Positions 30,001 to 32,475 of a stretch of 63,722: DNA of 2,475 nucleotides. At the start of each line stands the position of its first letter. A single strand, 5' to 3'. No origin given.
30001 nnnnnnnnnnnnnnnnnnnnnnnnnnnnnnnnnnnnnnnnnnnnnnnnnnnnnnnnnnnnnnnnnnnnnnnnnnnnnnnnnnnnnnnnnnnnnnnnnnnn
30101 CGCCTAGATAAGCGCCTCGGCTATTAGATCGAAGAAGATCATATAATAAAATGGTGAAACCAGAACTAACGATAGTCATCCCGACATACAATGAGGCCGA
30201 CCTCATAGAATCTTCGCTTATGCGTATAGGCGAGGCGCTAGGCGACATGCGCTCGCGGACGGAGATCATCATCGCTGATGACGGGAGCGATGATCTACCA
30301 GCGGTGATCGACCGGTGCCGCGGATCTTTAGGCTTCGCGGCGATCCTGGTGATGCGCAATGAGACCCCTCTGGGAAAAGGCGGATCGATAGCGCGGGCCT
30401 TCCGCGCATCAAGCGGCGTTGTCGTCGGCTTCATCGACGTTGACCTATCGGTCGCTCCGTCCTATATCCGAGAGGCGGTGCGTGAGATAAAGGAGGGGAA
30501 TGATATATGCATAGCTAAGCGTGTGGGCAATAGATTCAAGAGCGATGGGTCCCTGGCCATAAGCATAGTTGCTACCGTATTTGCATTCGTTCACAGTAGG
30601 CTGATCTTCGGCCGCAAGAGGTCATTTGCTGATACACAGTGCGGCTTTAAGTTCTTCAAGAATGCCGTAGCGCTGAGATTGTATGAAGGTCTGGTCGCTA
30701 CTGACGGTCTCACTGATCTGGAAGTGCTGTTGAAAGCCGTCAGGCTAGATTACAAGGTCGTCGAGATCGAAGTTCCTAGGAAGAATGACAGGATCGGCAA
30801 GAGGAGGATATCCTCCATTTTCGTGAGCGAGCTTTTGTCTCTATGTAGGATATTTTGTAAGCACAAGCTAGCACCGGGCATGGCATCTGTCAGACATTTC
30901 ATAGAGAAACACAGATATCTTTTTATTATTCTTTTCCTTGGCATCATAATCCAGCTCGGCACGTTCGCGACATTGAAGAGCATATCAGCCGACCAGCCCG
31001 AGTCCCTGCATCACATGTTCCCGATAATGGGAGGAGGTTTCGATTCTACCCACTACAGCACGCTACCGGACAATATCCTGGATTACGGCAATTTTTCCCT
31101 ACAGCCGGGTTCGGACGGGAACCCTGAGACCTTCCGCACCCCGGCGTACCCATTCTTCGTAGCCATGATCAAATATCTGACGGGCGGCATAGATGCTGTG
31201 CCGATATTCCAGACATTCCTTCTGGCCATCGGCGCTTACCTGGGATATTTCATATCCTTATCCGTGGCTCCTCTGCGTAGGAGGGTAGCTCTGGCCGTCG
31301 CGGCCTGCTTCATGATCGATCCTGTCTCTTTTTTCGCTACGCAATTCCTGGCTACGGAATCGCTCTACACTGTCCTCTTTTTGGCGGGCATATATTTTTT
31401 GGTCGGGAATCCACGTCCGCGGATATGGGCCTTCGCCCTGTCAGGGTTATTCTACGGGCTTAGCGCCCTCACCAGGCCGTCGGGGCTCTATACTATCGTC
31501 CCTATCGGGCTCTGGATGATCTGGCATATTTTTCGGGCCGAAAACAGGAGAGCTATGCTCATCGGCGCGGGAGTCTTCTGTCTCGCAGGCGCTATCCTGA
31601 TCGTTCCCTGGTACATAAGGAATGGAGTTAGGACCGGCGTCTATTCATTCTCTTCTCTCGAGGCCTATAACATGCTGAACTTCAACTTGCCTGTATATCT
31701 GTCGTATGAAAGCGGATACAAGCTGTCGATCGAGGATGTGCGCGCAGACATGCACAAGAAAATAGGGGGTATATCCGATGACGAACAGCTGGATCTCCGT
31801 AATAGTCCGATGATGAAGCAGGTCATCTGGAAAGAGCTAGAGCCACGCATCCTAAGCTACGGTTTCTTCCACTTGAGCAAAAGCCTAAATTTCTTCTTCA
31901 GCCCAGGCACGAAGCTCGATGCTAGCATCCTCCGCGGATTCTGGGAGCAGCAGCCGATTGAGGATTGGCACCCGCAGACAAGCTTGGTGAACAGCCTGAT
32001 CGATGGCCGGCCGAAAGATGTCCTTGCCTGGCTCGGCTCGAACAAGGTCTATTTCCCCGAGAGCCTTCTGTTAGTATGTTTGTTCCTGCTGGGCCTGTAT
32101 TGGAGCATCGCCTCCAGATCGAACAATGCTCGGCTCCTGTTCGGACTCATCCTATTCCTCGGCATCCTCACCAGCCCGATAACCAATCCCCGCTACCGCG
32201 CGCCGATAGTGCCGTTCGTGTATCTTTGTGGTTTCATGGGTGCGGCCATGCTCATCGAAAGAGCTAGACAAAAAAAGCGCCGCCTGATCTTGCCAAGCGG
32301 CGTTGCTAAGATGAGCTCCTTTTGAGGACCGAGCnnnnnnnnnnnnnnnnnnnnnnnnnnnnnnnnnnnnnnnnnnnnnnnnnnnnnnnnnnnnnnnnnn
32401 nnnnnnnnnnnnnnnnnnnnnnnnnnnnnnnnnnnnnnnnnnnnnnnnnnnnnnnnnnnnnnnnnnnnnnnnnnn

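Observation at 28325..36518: Three fusions of polyprenyl-phosphate-sugar synthase-type GT2 domains to large polytopic (GT-C-like) domains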

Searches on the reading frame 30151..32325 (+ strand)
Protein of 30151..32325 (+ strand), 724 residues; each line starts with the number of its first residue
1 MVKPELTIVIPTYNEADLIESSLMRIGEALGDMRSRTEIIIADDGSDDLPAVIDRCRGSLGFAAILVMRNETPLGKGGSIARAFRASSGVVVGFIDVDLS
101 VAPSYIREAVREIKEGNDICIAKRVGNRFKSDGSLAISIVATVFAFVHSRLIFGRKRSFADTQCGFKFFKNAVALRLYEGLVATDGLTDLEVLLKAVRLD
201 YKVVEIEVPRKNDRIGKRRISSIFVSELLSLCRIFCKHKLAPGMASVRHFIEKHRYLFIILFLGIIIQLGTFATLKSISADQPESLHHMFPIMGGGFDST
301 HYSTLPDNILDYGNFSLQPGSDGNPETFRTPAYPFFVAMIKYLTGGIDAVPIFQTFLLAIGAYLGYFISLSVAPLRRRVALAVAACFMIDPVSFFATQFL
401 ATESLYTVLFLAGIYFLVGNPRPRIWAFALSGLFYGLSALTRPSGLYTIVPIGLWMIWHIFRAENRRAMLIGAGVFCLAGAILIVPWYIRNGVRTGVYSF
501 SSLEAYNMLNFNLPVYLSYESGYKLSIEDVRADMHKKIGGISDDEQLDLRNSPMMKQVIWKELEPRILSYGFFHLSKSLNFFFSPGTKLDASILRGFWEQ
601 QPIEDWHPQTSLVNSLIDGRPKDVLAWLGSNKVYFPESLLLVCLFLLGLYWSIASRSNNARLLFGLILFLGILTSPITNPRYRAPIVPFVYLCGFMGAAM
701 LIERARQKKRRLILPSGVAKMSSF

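Call 3: search_protein_families(library=pfam, proteins=[window:30151-32325:+], max_evalue=0.01)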
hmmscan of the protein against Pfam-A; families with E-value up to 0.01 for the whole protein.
window:30151-32325:+ (724 aa): 3 families
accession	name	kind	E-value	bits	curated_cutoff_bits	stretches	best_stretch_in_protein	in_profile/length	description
PF00535.33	Glycos_transf_2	-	3.6e-20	73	23.3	1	7-133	1-124/168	Glycosyl transferase family 2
PF02366.24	PMT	-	3.5e-05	23.9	22.7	1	353-493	88-236/245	Dolichyl-phosphate-mannose-protein mannosyltransferase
PF13641.12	Glyco_tranf_2_3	-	0.00019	22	27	1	4-112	1-110/230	Glycosyltransferase like family 2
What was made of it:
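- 30151..32325 (+): F2: 724-aa GT2 + GT-C fusion. The Alg5/GtrB-like GT2 is residues 1-243 (30151-30879). The GT-C begins at Met244 (30880). The first-loop Asp D298 is the codon at 31042-31044. The junction reads .............-MASVRHF... Pfam GT2 3.6e-20 and PMT 3.5e-5 (call 3).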

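Call 14: search_solved_structures(query=window:30151-32325:+, max_evalue=0.01)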
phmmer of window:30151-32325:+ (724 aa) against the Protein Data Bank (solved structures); distinct sequences matched with E-value up to 0.01: 13.
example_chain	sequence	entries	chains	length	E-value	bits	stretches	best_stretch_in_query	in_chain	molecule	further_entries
5mlz_A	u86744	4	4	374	8.9e-11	44.1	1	5-172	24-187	Dolichol monophosphate mannose synthase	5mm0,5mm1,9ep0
5ekp_C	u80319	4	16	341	1.9e-08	36.4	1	5-126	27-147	Uncharacterized glycosyltransferase sll0501 | Glycosyltransferase sll0501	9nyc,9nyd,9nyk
9nye_A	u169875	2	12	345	2e-08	36.4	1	5-126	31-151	Glycosyltransferase sll0501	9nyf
5eke_A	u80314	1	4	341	2e-08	36.4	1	5-126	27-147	Uncharacterized glycosyltransferase sll0501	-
6yv7_B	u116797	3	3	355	6.7e-07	31.3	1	3-99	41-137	Glycosyl transferase, family 2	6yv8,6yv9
6yv7_A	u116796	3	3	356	6.7e-07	31.3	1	3-99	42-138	Glycosyl transferase, family 2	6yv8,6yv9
9bhc_C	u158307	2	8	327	6.8e-06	28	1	5-125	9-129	Undecaprenyl-phosphate 4-deoxy-4-formamido-L-arabinose transferase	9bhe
8vxh_A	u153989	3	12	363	8.7e-06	27.6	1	5-125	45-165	Undecaprenyl-phosphate 4-deoxy-4-formamido-L-arabinose transferase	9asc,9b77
9hwj_A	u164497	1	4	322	2.3e-05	26.2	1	5-124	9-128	Undecaprenyl-phosphate 4-deoxy-4-formamido-L-arabinose transferase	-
5tze_C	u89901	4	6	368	0.0058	18.3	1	6-153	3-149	Glycosyl transferase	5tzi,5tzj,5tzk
4y6n_A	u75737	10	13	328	0.006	18.3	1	6-124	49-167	Glucosyl-3-phosphoglycerate synthase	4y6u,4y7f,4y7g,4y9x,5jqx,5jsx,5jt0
3e25_A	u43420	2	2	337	0.0064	18.2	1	6-124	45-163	Putative uncharacterized protein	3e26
4ddz_A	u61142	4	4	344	0.0066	18.1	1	6-124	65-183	GLUCOSYL-3-PHOSPHOGLYCERATE SYNTHASE (GpgS) | Glucosyl-3-phosphoglycerate synthase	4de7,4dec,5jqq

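Call 16: find_homologous_proteins(query=window:30151-32325:+)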
Query window:30151-32325:+ (724 aa): 30 proteins with E <= 0.001 among 8000 candidates.
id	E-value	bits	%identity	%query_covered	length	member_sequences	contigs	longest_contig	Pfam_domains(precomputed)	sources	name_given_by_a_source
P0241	0.0e+0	1635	100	100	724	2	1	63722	PF00535.33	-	-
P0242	2.5e-224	765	70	65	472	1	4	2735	PF02366.25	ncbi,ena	ncbi:MAG: glycosyltransferase family 39 protein [Patescibacteria group bacterium]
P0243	3.1e-221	755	69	65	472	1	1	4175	PF02366.25,PF13231.13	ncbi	-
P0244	2.1e-216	739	67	65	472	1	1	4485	PF02366.25,PF09852.16,PF13231.13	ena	-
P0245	3.0e-215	735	68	65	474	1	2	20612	PF02366.25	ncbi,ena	-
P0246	6.9e-175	602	56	65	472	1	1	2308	PF02366.25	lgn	-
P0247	2.4e-164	567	53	64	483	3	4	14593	PF02366.25,PF13231.13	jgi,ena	-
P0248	1.4e-155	538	49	64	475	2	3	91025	PF02366.25,PF13231.13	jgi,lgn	jgi:hypothetical protein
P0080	1.1e-146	508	38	97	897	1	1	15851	PF13847.13,PF13489.13,PF02366.25,PF13649.13,PF00535.33,PF08241.19,PF08242.19,PF13231.13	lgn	-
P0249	8.3e-145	502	49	65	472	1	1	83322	PF02366.25,PF13231.13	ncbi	ncbi:MAG: glycosyltransferase family 39 protein [Patescibacteria group bacterium]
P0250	6.5e-131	456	45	64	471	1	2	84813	PF02366.25,PF13231.13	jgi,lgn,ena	jgi:4-amino-4-deoxy-L-arabinose transferase-like glycosyltransferase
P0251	3.5e-12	64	33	27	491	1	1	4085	PF13847.13,PF13489.13,PF13641.13,PF13649.13,PF00535.33,PF01209.25,PF08241.19,PF08242.19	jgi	-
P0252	3.8e-12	64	29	28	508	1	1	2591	PF13847.13,PF13489.13,PF13641.13,PF13649.13,PF00535.33,PF08241.19,PF08242.19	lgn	-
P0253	2.4e-11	61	27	28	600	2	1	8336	PF13641.13,PF03706.19,PF00535.33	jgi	-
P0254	4.3e-11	60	31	27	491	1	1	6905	PF13847.13,PF13489.13,PF13641.13,PF13649.13,PF00535.33,PF01209.25,PF08241.19,PF08242.19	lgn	-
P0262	6.9e-6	43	28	29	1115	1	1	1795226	PF00535.33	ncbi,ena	-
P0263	8.3e-6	43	31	29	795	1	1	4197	PF02366.25,PF00535.33,PF13231.13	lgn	-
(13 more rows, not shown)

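Call 18: find_encoding_contigs(protein=P0245, flank=6000, max_places=3)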
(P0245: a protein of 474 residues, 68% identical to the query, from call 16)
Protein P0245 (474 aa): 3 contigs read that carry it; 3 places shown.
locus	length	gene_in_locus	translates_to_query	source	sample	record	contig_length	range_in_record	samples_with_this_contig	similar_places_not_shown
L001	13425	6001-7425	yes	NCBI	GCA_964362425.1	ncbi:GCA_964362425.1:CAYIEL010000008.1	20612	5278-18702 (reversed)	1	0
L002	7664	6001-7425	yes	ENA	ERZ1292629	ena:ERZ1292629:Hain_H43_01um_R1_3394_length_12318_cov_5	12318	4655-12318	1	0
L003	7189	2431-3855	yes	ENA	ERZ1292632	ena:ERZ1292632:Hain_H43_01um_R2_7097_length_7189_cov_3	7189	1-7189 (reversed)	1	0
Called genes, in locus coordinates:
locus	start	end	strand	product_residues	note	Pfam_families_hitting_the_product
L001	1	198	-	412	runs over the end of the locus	PF00005:ABC_tran, PF13304:AAA_21 (faint), PF14524:Wzt_C (weak)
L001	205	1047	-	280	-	PF01061:ABC2_membrane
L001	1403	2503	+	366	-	PF01075:Glyco_transf_9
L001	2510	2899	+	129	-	PF19662:DUF6165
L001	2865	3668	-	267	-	PF02475:TRM5-TYW2_MTfase (weak), PF05050:Methyltransf_21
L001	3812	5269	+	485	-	PF02366:PMT (weak), PF13231:PMT_2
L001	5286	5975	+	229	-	PF00535:Glycos_transf_2, PF13641:Glyco_tranf_2_3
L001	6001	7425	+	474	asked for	PF02366:PMT (weak)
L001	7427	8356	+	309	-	PF00535:Glycos_transf_2, PF13641:Glyco_tranf_2_3 (faint)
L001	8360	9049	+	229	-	PF00483:NTP_transferase, PF12804:NTP_transf_3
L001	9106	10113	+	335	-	PF00288:GHMP_kinases_N, PF08544:GHMP_kinases_C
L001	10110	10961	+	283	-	PF00106:adh_short, PF08659:KR, PF23441:SDR, PF13561:adh_short_C2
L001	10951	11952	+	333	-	PF01408:GFO_IDH_MocA, PF02894:GFO_IDH_MocA_C, PF22725:GFO_IDH_MocA_C3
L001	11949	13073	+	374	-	PF00106:adh_short (faint), PF01073:3Beta_HSD, PF01370:Epimerase, PF05368:NmrA (weak), PF07993:NAD_binding_4, PF13460:NAD_binding_10 (weak), PF16363:GDP_Man_Dehyd, PF04321:RmlD_sub_bind, +1 more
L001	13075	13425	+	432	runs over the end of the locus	PF03721:UDPG_MGDP_dh_N, PF00984:UDPG_MGDP_dh, PF03720:UDPG_MGDP_dh_C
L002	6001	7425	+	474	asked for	PF02366:PMT (weak)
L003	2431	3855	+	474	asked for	PF02366:PMT (weak)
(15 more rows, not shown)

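Call 32: search_protein_families(library=ncbifam, proteins=[window:30151-32325:+], max_evalue=0.001)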
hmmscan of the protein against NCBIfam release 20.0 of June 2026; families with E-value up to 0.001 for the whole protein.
window:30151-32325:+ (724 aa): 12 families
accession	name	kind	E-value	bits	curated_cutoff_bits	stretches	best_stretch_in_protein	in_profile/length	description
NF047588.1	GlcsyltransPgfSStrep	equivalog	4.7e-10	39.2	500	1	6-148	3-141/308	glycosyltransferase PgfS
TIGR03965.1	mycofact_glyco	equivalog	7e-10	38.4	280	1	4-135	74-201/467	mycofactocin biosynthesis glycosyltransferase MftF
NF007986.1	PRK10714.1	equivalog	1.1e-08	34.4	529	1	6-129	8-130/316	undecaprenyl-phosphate 4-deoxy-4-formamido-L-arabinose transferase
NF010496.0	PRK13915.1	equivalog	1.4e-08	34.2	262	1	6-123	33-152/307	glucosyl-3-phosphoglycerate synthase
NF041391.1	DPhHxTase_Halo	equivalog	3.1e-08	32.9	375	1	12-220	3-192/213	dolichyl-phosphate hexose transferase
NF041875.1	EPS_EpsD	equivalog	1.2e-07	31.5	370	1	6-118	1-109/325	exopolysaccharide biosynthesis glycosyltransferase EpsD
NF038302.1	EPS_HpsE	equivalog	5.1e-07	29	300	1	5-119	2-117/307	hormogonium polysaccharide biosynthesis glycosyltransferase HpsE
NF007482.0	PRK10073.1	equivalog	2e-05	23.8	423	1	3-133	5-129/334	glycosyltransferase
TIGR03937.1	PgaC_IcaA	equivalog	2e-05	23.7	422.3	1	4-118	45-155/407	poly-beta-1,6-N-acetyl-D-glucosamine synthase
TIGR04283.1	glyco_like_mftF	equivalog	2.3e-05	24.1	182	1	6-133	1-115/221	TIGR04283 family arsenosugar biosynthesis glycosyltransferase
TIGR03111.1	glyc2_xrt_Gpos1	hypoth_equivalog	6e-05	22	363.95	1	4-121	49-164/439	TIGR03111 family XrtG-associated glycosyltransferase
TIGR04182.1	glyco_TIGR04182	equivalog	0.00011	21.7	325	1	6-208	2-188/293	S-layer glycoprotein N-glycosyltransferase AglJ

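Call 59: search_protein_families(library=pfam, proteins=[P0263, P0262], max_evalue=0.001)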
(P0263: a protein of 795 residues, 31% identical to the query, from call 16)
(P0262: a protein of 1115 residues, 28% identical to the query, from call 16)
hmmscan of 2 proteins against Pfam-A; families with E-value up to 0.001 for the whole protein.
P0263 (795 aa): 3 families
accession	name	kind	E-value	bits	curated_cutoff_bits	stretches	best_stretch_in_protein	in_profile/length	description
PF00535.33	Glycos_transf_2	-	1.5e-20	74.3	23.3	1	7-169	1-160/168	Glycosyl transferase family 2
PF13231.12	PMT_2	-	1.7e-16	61.3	26.1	1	309-469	2-157/160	Dolichyl-phosphate-mannose-protein mannosyltransferase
PF02366.24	PMT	-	3e-08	34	22.7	1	272-483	28-244/245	Dolichyl-phosphate-mannose-protein mannosyltransferase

P0262 (1115 aa): 1 family
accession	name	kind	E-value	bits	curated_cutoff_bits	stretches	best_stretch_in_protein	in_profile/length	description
PF00535.33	Glycos_transf_2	-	3.3e-20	73.1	23.3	1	861-1028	1-163/168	Glycosyl transferase family 2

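Call 60: find_related_loci(query=P0263, collection=genome_contigs, flank=5000)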
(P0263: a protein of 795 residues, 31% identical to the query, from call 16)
Query P0263 (795 aa) in genome_contigs; peptide patterns used: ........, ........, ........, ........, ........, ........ (x = any residue, [..] = any of these).
600 stretches matched a pattern (row limit reached: there are more); 520 encode a relative of the query (tblastn E <= 1e-3); the best 80 are kept; 80 distinct loci.
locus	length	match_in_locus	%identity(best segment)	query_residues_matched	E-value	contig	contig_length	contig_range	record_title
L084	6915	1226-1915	46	4-233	2e-52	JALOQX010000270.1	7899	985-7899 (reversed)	MAG: Pirellulaceae bacterium isolate Prado166 scaffold_18626, whole genome shotgun sequence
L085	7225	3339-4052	43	2-243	6e-52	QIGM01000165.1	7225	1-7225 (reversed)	MAG: bacterium isolate SZUA-149 Ga0063293_10031844, whole genome shotgun sequence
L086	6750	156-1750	47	1-235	6e-51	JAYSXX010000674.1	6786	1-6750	MAG: Abditibacteriaceae bacterium isolate GFS_13321 GFS_13321_673, whole genome shotgun sequence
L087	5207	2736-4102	43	4-233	4e-50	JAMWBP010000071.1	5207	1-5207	MAG: Candidatus Omnitrophota bacterium isolate DG_1_4.bins.104.Tibet NODE_20672_length_5207_cov_0.924606, whole genome s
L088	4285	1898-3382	45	2-233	3e-50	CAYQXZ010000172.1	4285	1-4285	MAG TPA_asm: uncultured bacterium isolate SRP098346_co1_419 genome assembly, contig: NODE_32137_length_4285_cov_16.65579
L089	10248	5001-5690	46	2-231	2e-49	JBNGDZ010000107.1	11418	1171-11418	MAG: Armatimonadota bacterium isolate E05-054 bin22.fa-107, whole genome shotgun sequence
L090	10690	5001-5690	43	3-233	3e-49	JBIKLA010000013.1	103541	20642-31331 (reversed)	MAG: Bdellovibrionota bacterium isolate ME2014-08-19_3300042467_group5_bin109 Rohwer_bin1186_scaffold_58_c1, whole genom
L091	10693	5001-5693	44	2-233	5e-49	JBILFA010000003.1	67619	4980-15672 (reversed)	MAG: Bdellovibrionota bacterium isolate ME2016-07-29_3300044622_group7_bin22 Rohwer_bin1192_scaffold_107_c1, whole genom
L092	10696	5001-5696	44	2-232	4e-48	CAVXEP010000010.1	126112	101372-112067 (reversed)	MAG: uncultured delta proteobacterium isolate MFD02360.bin.2.146 genome assembly, contig: contig_19763, whole genome sho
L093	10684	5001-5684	41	5-233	3e-48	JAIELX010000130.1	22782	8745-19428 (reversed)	MAG: Candidatus Obscuribacterales bacterium isolate co.spades.CONCOCT.1kb_130 c_000000000386, whole genome shotgun seque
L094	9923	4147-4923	41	4-255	3e-48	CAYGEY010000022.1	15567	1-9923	MAG TPA_asm: uncultured Candidatus Peribacteria bacterium isolate ERP113451_co1_459 genome assembly, contig: NODE_4411_l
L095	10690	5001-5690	42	4-233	3e-48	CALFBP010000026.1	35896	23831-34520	MAG: uncultured Thermoguttaceae bacterium isolate L1_Bin_METABAT__251_1 genome assembly, contig: c_000000684731, whole g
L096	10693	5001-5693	38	2-233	5e-48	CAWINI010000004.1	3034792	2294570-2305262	MAG: uncultured bacterium isolate MFD04944.bin.1.291 genome assembly, contig: contig_53552, whole genome shotgun sequenc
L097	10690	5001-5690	43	4-234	1e-47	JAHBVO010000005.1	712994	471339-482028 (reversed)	MAG: Candidatus Obscuribacterales bacterium isolate ACE_CYA3 CYA3_5, whole genome shotgun sequence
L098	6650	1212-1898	42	4-233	1e-47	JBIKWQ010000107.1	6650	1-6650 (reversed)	MAG: Bdellovibrionota bacterium isolate ME2015-09-13_3300035666_group6_bin39 Rohwer_bin1188_scaffold_17823_c1, whole gen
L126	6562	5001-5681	41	6-233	9e-45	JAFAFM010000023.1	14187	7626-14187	MAG: Armatimonadota bacterium isolate OH_SBlB_172 k127_529565, whole genome shotgun sequence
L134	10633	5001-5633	42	4-217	3e-44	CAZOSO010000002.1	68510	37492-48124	MAG TPA_asm: uncultured Weeksellaceae bacterium isolate SRP185896_co1_396 genome assembly, contig: NODE_74_length_68510_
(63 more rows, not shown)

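Call 62: search_protein_families(library=pfam, proteins=[L134:5001-7598:+, L085:2211-4118:+, L092:3846-5810:+, L126:4245-5717:+], max_evalue=0.01)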
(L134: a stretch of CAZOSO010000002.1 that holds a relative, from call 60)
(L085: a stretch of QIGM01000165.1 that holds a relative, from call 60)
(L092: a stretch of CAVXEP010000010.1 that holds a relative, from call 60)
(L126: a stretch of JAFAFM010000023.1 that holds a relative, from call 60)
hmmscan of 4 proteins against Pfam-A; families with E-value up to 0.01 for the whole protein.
L134:5001-7598:+ (866 aa): 4 families
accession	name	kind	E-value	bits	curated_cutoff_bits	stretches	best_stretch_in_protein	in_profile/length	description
PF00535.33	Glycos_transf_2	-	3.5e-29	102.3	23.3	1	4-171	1-168/168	Glycosyl transferase family 2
PF13641.12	Glyco_tranf_2_3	-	3.7e-07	30.8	27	1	3-92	3-96/230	Glycosyltransferase like family 2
PF10111.15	Glyco_tranf_2_2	-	1.8e-05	24.8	27.3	1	4-107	1-106/276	Glycosyltransferase like family 2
PF13704.12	Glyco_tranf_2_4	-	0.004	18.1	27.5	1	29-74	15-57/98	Glycosyl transferase family 2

L085:2211-4118:+ (636 aa): 4 families
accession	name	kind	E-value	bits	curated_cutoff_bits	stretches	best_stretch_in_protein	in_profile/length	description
PF03706.18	LPG_synthase_TM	-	4.3e-50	171.3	33.4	1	22-319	2-302/302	Lysylphosphatidylglycerol synthase TM region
PF00535.33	Glycos_transf_2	-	6.6e-29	101.4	23.3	1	382-546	1-162/168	Glycosyl transferase family 2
PF13641.12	Glyco_tranf_2_3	-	3.1e-07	31.1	27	1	381-496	3-120/230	Glycosyltransferase like family 2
PF10111.15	Glyco_tranf_2_2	-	9.6e-05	22.4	27.3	1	382-481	1-99/276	Glycosyltransferase like family 2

L092:3846-5810:+ (655 aa): 5 families
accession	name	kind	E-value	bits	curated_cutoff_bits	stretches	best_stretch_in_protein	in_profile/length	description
PF03706.18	LPG_synthase_TM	-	3e-42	145.6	33.4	1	38-335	2-302/302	Lysylphosphatidylglycerol synthase TM region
PF00535.33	Glycos_transf_2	-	2.7e-35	122.2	23.3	1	391-560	1-168/168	Glycosyl transferase family 2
PF13641.12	Glyco_tranf_2_3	-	4.3e-11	43.7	27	1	390-503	3-119/230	Glycosyltransferase like family 2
PF10111.15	Glyco_tranf_2_2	-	2.4e-05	24.4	27.3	1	391-482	1-92/276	Glycosyltransferase like family 2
PF07681.17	DoxX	-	0.0045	18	23.6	0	160-203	28-69/85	DoxX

L126:4245-5717:+ (491 aa): 4 families
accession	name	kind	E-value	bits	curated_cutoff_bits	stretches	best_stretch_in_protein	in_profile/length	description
PF00535.33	Glycos_transf_2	-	2.5e-34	119.1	23.3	1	254-423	1-168/168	Glycosyl transferase family 2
PF13641.12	Glyco_tranf_2_3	-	4.2e-10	40.5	27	1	251-405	1-157/230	Glycosyltransferase like family 2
PF10111.15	Glyco_tranf_2_2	-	6.9e-05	22.9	27.3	1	254-357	1-104/276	Glycosyltransferase like family 2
PF13704.12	Glyco_tranf_2_4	-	0.0012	19.8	27.5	1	270-349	7-88/98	Glycosyl transferase family 2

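Call 77: search_protein_representatives(protein=window:30151-32325:+)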
Query: 724 residues. Proteins with E-value up to 0.001 (for the whole library): 16702; up to 1e-10: 2979; up to 1e-30: 91. The best 150 are listed.
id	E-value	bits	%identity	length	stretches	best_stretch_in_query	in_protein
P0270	1.6e-137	476.4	48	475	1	247-706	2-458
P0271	4.9e-92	326.0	51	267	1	449-707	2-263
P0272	2.4e-81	290.7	36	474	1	246-707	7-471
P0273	9.7e-80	285.4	57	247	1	2-241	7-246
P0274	1.9e-70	254.6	49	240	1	247-482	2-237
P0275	1.5e-61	225.2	51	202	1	511-705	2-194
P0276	5.7e-59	216.7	48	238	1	3-237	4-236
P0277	2.6e-56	207.9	48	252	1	5-239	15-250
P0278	9.1e-56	206.1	47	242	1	2-240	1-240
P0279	3.0e-49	184.6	44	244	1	5-238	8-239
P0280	2.0e-48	181.8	45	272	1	3-240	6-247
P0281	2.5e-48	181.5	29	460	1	278-703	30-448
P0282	7.5e-47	176.6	30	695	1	5-707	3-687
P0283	6.3e-46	173.6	29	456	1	255-710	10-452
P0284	2.2e-44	168.5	31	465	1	252-714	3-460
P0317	1.9e-35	139.0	28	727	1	5-691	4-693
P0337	2.4e-33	132.0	29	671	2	6-502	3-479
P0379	1.3e-29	119.6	28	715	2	6-518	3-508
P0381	2.0e-29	119.0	26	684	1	6-706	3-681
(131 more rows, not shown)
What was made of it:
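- More distant fused proteins of the same architecture exist: P0080 at 38% identity over 97% of the length, plus P0282, P0317 and P0381 (calls 16, 77).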
